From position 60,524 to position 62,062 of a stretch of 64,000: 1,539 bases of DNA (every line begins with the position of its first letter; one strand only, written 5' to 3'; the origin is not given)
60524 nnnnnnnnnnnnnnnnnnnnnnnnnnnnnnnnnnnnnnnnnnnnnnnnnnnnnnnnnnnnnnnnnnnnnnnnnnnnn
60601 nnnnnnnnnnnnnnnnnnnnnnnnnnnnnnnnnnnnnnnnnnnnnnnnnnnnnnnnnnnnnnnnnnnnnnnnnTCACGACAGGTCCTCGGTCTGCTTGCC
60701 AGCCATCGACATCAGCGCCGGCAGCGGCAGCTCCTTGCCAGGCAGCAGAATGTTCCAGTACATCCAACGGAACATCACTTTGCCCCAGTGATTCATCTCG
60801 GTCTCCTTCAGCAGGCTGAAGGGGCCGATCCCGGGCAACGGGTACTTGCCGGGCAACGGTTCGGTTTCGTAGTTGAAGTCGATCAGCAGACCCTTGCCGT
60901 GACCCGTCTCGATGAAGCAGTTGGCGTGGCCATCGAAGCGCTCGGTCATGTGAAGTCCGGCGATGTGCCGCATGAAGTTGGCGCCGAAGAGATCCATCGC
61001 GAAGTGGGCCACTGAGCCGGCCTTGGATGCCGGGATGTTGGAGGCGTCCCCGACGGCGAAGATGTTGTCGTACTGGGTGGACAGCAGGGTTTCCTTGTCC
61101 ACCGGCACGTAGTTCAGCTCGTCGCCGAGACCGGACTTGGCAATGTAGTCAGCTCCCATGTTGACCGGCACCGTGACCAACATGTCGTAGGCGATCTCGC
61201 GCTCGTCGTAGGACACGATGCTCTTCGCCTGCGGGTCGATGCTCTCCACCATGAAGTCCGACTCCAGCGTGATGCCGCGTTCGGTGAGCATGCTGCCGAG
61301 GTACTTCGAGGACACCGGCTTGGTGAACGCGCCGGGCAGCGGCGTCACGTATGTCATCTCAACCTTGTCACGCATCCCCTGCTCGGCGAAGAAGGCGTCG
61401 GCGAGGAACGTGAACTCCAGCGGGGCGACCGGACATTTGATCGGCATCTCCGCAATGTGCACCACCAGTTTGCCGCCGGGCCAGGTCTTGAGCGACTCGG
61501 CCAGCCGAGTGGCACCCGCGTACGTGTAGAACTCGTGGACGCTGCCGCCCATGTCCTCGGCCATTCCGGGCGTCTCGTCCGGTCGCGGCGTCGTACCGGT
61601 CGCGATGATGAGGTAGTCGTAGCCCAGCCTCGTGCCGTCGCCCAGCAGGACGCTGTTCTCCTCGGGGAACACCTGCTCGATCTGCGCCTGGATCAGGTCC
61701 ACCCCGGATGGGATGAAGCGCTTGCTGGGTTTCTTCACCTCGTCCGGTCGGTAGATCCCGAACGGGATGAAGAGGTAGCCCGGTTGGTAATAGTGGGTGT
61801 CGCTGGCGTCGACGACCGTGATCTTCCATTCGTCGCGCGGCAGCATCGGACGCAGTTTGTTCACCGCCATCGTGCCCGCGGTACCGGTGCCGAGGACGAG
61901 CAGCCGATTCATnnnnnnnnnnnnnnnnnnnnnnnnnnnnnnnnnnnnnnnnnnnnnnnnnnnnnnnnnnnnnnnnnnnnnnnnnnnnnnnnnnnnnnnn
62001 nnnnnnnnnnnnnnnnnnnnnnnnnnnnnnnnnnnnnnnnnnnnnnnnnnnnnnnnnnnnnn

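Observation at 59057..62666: Five-gene sulfur-relay operon: PocR-HTH regulator, SQR-like flavoprotein, DUF1641, single-Cys DsrC/TusE, DsrE-family protein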

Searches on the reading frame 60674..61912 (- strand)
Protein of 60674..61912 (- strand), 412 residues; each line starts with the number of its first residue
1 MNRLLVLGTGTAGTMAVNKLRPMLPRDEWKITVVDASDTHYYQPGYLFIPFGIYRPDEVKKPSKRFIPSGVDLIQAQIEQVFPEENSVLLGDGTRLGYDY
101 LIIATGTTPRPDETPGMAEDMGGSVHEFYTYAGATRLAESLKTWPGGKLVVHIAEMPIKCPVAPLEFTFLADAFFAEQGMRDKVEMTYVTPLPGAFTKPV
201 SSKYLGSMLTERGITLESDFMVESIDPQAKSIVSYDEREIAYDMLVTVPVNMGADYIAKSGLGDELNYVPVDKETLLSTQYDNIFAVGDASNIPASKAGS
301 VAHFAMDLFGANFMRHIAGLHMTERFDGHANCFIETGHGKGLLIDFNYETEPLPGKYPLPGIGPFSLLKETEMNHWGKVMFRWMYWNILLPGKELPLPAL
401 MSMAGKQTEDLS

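Call 3: search_protein_families(library=pfam, proteins=[window:60674-61912:-], max_evalue=0.01)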
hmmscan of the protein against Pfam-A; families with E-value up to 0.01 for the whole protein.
window:60674-61912:- (412 aa): 1 family
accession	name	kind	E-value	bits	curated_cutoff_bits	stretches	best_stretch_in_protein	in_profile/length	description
PF07992.20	Pyr_redox_2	-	9.9e-18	65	26.1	2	3-127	2-129/291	Pyridine nucleotide-disulphide oxidoreductase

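Call 4: search_protein_families(library=ncbifam, proteins=[window:60674-61912:-], max_evalue=0.01)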
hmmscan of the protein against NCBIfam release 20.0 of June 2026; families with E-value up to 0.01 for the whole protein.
window:60674-61912:- (412 aa): 13 families
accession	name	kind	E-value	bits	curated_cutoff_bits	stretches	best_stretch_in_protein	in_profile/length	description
NF049943.1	SQR_III_seleno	exception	3.3e-190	632.2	525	1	3-407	2-406/406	type III sulfide quinone reductase, selenoprotein subtype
TIGR03169.1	Nterm_to_SelD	hypoth_equivalog_domain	1.3e-15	57.6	310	1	5-321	3-315/365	pyridine nucleotide-disulfide oxidoreductase family protein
NF045765.1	PhenlGlyoxDHPadH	equivalog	6.5e-10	38.4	475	1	4-139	5-138/416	NADH-dependent phenylglyoxylate dehydrogenase subunit epsilon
NF042949.2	3PPDioc_HcaD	equivalog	1.5e-09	37.1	450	1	3-143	3-141/386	3-phenylpropionate/cinnamic acid dioxygenase ferredoxin--NAD(+) reductase subunit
NF041682.1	ant_diox_AndAa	equivalog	1.4e-05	23.9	650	1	76-290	80-278/406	anthranilate 1,2-dioxygenase system ferredoxin--NAD(+) reductase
NF007123.0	PRK09564.1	equivalog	3.3e-05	22.8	458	0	203-299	195-292/444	CoA-disulfide reductase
TIGR03385.1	CoA_CoA_reduc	equivalog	0.00013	20.9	578.8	0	205-294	197-286/439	CoA-disulfide reductase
TIGR01350.1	lipoamide_DH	equivalog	0.00051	18.9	408.8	1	202-307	214-320/461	dihydrolipoyl dehydrogenase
NF007286.0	PRK09754.1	equivalog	0.00096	18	447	1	5-143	7-143/400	phenylpropionate dioxygenase ferredoxin reductase subunit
NF003437.0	PRK04965.1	equivalog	0.0012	18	392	0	201-293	185-277/378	NADH:flavorubredoxin reductase NorW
TIGR02374.1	nitri_red_nirB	equivalog_domain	0.0018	16.7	578.35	0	4-110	1-109/794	nitrite reductase large subunit NirB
NF046103.1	NOXase_Strep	equivalog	0.0024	16.9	600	1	5-293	3-283/442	H2O-forming NADH oxidase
TIGR01424.1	gluta_reduc_2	equivalog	0.0044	15.6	606.05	0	205-292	213-304/446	glutathione-disulfide reductase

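Call 5: search_solved_structures(query=window:60674-61912:-, max_evalue=0.001, show_alignments=3)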
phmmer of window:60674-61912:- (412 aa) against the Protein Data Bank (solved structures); distinct sequences matched with E-value up to 0.001: 34.
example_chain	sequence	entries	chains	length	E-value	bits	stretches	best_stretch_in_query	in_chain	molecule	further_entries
8dhk_A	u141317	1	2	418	4.9e-45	157.5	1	4-392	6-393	Sulfide:quinone oxidoreductase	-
6mp5_A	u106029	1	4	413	1.7e-44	155.8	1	4-392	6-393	Sulfide:quinone oxidoreductase, mitochondrial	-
6mo6_A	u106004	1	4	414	1.7e-44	155.8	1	4-392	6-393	Sulfide:quinone oxidoreductase, mitochondrial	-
6oi5_A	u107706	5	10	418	1.8e-44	155.7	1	4-392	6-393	Sulfide:quinone oxidoreductase, mitochondrial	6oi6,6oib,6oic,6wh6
3szf_A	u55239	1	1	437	1.7e-17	66.9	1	4-297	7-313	Sulfide-quinone reductase, putative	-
3t2y_A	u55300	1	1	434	1.8e-17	66.8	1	3-297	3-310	Sulfide-quinone reductase, putative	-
3sz0_A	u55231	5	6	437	4.9e-17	65.3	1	4-297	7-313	Sulfide-quinone reductase, putative | Sulfide-quinone reductase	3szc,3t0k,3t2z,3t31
3sx6_A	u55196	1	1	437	5e-17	65.3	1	4-297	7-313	Sulfide-quinone reductase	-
3szw_A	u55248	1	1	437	5.1e-17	65.2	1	4-297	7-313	Sulfide-quinone reductase, putative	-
3sxi_A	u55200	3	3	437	5.2e-17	65.2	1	4-297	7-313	Sulfide-quinone reductase, putative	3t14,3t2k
3sy4_A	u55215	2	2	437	6.8e-17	64.9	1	4-297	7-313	Sulfide-quinone reductase, putative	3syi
3kpk_A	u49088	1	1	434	1.2e-16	64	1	3-297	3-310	Sulfide-quinone reductase, putative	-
3h8i_A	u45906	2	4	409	1.3e-16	64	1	1-304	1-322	NADH oxidase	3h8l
5n1t_A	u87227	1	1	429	4.9e-15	58.7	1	2-345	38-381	flavin-binding subunit of sulfide dehydrogenase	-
6ynv_e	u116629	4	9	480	8.1e-15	58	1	61-340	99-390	ATPTT1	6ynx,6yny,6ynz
5na1_A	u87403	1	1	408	4.9e-07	32.4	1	3-117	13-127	NADH dehydrogenase-like protein SAOUHSC_00878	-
4nwz_A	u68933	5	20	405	1.5e-06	30.8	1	4-119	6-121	FAD-dependent pyridine nucleotide-disulfide oxidoreductase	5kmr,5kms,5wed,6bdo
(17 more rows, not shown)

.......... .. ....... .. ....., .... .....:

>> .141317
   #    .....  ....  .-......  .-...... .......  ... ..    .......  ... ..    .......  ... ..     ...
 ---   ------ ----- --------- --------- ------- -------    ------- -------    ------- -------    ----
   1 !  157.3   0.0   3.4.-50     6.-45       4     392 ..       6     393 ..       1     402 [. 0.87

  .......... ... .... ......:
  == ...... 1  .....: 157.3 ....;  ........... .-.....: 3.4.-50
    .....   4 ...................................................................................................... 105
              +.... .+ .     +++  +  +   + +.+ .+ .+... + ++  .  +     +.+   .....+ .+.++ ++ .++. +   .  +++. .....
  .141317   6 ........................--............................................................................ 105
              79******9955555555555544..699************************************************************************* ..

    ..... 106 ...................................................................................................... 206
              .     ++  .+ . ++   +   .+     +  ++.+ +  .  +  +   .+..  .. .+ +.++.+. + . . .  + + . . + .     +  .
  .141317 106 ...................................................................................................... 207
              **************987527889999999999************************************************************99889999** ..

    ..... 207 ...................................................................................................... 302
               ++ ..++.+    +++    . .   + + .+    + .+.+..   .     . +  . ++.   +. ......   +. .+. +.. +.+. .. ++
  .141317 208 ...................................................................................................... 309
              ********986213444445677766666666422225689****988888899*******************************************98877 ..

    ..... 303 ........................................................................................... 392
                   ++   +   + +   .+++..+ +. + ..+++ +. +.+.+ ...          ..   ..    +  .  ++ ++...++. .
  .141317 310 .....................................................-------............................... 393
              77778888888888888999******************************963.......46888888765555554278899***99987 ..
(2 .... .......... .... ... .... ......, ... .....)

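Call 14: find_homologous_proteins(query=window:60674-61912:-, max_evalue=1e-20)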
Query window:60674-61912:- (412 aa): 8000 proteins with E <= 1e-20 among 8000 candidates; the best 120 are listed.
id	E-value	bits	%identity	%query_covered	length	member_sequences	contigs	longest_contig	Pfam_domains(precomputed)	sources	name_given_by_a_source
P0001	8.6e-244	827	83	100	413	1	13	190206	PF07992.21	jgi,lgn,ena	jgi:sulfide:quinone oxidoreductase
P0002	1.5e-243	826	83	100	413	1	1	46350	PF07992.21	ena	-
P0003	1.6e-243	826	85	100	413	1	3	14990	PF07992.21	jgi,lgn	jgi:sulfide:quinone oxidoreductase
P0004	6.1e-243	824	84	100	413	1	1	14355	PF07992.21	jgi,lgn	jgi:sulfide:quinone oxidoreductase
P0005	1.2e-242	823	84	100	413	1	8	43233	PF07992.21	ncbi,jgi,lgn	jgi:sulfide:quinone oxidoreductase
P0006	2.5e-242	822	84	100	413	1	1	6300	PF07992.21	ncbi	-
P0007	3.9e-242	822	83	100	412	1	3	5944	PF07992.21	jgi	jgi:sulfide:quinone oxidoreductase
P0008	4.6e-241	818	83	100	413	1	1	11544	PF07992.21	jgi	jgi:sulfide:quinone oxidoreductase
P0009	8.7e-241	817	84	100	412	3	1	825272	PF07992.21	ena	-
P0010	2.1e-240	816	84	100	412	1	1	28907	PF07992.21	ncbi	ncbi:MAG: FAD/NAD(P)-binding oxidoreductase [Jiangellales bacterium]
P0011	2.6e-240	816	83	100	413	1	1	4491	PF07992.21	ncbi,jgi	jgi:sulfide:quinone oxidoreductase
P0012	3.0e-240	816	84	100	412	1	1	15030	PF07992.21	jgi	jgi:sulfide:quinone oxidoreductase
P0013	3.0e-240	815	83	100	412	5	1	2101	PF07992.21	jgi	jgi:sulfide:quinone oxidoreductase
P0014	5.8e-240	815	83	100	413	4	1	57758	PF07992.21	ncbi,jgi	jgi:sulfide:quinone oxidoreductase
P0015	1.0e-239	814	84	100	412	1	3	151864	PF07992.21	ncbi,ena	-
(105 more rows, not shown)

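Call 15: find_related_loci(query=window:60674-61912:-, collection=genome_contigs, flank=7000)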
Query window:60674-61912:- (412 aa) in genome_contigs; peptide patterns used: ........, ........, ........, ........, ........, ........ (x = any residue, [..] = any of these).
600 stretches matched a pattern (row limit reached: there are more); 561 encode a relative of the query (tblastn E <= 1e-3); the best 80 are kept; 80 distinct loci.
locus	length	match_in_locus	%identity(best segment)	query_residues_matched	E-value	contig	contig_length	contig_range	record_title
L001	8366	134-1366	84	1-411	0e+0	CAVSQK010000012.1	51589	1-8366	MAG: uncultured Actinomycetes bacterium isolate MFD02979.bin.3.86 genome assembly, contig: contig_147462, whole genome s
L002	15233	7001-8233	83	1-411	0e+0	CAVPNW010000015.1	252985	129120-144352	MAG: uncultured Actinomycetes bacterium isolate MFD00032.bin.3.528 genome assembly, contig: contig_28785, whole genome s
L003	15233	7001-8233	82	1-411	0e+0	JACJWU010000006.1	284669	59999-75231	MAG: Actinomycetota bacterium isolate HK-STAS-ACTI-17 HK-STAS-ACTI-17_6, whole genome shotgun sequence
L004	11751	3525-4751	82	1-409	0e+0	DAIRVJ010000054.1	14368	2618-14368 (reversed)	MAG TPA_asm: Candidatus Nanopelagicales bacterium isolate CTOTU26090 NODE_1961_length_14368_cov_15.310487, whole genome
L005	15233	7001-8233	81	1-411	0e+0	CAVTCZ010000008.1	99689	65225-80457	MAG: uncultured Actinomycetota bacterium isolate MFD00905.bin.1.260 genome assembly, contig: contig_26579, whole genome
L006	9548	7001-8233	81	1-411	0e+0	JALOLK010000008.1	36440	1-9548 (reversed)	MAG: Candidatus Nanopelagicales bacterium isolate Prado023 scaffold_490, whole genome shotgun sequence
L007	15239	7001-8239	80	1-412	0e+0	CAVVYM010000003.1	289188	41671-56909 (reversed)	MAG: uncultured Actinomycetes bacterium isolate MFD03804.bin.1.32 genome assembly, contig: contig_19288, whole genome sh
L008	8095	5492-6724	80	1-410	0e+0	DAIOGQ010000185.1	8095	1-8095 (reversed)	MAG TPA_asm: Kineosporiaceae bacterium isolate CTOTU26104 NODE_6166_length_8095_cov_5.734701, whole genome shotgun seque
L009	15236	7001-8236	77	1-411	0e+0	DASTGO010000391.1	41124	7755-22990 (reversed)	MAG TPA_asm: Kineosporiaceae bacterium isolate SMAG_U32 k141_630630, whole genome shotgun sequence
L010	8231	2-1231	76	2-410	0e+0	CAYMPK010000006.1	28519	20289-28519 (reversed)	MAG TPA_asm: uncultured Actinomycetes bacterium isolate SRP286056_co2_151 genome assembly, contig: NODE_2308_length_2851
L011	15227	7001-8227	76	1-411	0e+0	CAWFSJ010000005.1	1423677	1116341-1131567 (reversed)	MAG: uncultured Actinomycetota bacterium isolate MFD00905.bin.1.230 genome assembly, contig: contig_20674, whole genome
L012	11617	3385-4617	74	1-410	0e+0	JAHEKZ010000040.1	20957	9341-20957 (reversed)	MAG: Actinomycetes bacterium isolate Ww60 NODE_4630_length_20957_cov_17.399261, whole genome shotgun sequence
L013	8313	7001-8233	73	1-410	0e+0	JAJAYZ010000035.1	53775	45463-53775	MAG: Actinomycetes bacterium isolate CAN_BIN24 c_000000074061, whole genome shotgun sequence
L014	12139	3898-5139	73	1-412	0e+0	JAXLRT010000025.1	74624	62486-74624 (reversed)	MAG: Kineosporiaceae bacterium isolate STL-ACT16 C1.150.fa-25, whole genome shotgun sequence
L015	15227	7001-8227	73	2-410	0e+0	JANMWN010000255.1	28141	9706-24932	MAG: Sporichthyaceae bacterium isolate OTE_88_metabat_272 OTE_88_k141_3380530, whole genome shotgun sequence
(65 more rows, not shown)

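Call 57: list_cluster_members(proteins=[P0142, P0121, window:60674-61912:-, window:59639-59953:-, window:59057-59587:-])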
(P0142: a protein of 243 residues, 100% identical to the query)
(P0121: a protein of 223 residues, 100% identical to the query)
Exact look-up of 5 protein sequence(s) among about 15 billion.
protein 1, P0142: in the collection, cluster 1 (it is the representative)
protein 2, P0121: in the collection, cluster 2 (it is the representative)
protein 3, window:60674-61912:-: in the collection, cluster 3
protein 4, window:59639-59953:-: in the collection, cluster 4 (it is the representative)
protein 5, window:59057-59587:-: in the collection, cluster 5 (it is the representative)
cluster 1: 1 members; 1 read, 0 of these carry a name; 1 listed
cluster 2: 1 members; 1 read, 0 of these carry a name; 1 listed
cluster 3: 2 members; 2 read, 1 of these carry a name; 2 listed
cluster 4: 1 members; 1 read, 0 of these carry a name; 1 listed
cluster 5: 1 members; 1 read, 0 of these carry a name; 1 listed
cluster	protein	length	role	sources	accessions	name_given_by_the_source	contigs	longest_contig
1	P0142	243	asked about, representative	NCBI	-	-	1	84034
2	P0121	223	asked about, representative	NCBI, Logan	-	-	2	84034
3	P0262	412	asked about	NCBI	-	-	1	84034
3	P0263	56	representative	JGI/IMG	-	hypothetical protein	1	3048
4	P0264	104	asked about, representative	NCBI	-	-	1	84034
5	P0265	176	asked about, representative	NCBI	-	-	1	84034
